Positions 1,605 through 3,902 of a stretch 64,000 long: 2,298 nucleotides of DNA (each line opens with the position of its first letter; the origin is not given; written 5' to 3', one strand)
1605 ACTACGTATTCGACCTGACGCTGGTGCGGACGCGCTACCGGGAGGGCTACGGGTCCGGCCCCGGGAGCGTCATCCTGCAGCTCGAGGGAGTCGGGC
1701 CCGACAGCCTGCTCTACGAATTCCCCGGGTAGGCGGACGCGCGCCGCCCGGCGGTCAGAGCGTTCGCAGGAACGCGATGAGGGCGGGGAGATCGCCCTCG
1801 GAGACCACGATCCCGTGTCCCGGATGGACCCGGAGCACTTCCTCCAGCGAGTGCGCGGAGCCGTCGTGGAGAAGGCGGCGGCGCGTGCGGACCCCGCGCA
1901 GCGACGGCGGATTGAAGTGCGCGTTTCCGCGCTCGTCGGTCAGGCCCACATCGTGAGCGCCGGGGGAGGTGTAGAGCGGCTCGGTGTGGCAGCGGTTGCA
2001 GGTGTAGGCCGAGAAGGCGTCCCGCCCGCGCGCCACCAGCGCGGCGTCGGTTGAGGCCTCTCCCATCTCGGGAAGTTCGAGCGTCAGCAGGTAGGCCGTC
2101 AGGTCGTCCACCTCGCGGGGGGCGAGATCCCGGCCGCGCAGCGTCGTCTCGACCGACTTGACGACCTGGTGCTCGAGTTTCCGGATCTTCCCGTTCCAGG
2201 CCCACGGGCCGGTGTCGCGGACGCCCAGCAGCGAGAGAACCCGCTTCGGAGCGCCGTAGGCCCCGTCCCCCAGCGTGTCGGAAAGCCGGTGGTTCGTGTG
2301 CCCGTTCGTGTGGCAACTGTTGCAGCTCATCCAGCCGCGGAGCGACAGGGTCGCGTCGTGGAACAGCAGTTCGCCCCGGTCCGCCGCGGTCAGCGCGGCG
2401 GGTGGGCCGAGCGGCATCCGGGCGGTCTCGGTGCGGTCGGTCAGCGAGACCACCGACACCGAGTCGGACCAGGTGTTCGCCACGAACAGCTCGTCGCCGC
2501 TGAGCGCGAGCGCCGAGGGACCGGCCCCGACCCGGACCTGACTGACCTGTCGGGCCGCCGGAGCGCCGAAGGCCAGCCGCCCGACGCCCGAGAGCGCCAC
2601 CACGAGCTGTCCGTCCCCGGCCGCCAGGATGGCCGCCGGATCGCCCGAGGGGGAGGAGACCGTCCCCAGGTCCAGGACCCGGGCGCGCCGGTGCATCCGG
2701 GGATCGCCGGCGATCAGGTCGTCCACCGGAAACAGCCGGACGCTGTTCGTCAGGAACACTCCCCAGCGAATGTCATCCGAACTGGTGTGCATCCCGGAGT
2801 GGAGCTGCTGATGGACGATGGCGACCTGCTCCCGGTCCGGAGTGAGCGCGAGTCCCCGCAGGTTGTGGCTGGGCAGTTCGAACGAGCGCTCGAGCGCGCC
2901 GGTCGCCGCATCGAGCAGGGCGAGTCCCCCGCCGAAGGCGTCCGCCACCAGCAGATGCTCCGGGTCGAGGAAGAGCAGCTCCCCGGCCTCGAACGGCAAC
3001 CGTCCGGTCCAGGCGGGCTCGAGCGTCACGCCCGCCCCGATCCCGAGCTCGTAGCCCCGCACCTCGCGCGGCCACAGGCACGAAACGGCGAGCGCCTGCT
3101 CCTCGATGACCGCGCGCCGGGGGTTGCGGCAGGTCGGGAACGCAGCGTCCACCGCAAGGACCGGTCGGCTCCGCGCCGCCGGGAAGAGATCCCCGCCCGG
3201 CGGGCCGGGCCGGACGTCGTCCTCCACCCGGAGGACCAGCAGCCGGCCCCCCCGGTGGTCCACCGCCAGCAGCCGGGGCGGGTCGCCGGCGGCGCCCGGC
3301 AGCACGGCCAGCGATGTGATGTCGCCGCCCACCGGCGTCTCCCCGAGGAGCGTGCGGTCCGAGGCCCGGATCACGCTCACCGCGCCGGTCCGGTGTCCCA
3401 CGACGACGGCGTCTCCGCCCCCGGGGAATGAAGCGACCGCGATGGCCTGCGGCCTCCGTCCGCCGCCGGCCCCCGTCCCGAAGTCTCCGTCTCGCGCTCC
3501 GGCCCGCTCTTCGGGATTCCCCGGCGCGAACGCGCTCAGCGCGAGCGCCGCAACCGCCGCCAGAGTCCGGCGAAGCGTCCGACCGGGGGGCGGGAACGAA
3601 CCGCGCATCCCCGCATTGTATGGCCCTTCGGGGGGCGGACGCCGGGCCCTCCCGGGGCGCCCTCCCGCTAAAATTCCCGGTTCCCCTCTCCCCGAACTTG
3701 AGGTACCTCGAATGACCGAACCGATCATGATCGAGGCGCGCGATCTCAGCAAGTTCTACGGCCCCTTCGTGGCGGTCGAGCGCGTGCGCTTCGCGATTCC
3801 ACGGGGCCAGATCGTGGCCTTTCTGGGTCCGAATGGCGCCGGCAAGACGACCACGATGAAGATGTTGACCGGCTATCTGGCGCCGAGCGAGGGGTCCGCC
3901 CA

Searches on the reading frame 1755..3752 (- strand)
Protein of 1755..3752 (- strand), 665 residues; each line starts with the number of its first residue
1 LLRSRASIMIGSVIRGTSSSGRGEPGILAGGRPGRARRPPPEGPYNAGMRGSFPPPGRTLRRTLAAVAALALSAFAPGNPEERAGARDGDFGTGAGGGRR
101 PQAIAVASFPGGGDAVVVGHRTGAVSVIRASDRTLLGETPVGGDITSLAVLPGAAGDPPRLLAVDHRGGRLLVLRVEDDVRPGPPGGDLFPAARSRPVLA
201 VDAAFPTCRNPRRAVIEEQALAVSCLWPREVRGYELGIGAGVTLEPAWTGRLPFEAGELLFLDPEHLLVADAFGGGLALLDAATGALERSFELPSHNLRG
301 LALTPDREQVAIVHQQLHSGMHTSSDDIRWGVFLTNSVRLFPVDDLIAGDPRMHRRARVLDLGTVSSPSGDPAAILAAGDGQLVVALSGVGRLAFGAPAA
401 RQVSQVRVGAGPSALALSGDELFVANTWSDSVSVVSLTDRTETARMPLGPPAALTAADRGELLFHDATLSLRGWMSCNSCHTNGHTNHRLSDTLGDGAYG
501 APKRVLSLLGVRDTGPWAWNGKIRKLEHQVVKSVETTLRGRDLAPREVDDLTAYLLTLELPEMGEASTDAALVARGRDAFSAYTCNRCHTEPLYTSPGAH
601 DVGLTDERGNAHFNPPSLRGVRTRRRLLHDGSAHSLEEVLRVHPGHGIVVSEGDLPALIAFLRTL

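Call 78: search_protein_families(library=pfam, proteins=[window:1755-3752:-], max_evalue=0.00001)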
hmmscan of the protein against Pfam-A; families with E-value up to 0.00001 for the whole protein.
window:1755-3752:- (665 aa): 1 family
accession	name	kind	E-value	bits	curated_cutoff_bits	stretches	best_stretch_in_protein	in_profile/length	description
PF03150.19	CCP_MauG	-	1.1e-13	52.6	25.6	1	460-536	7-84/149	Di-haem cytochrome c peroxidase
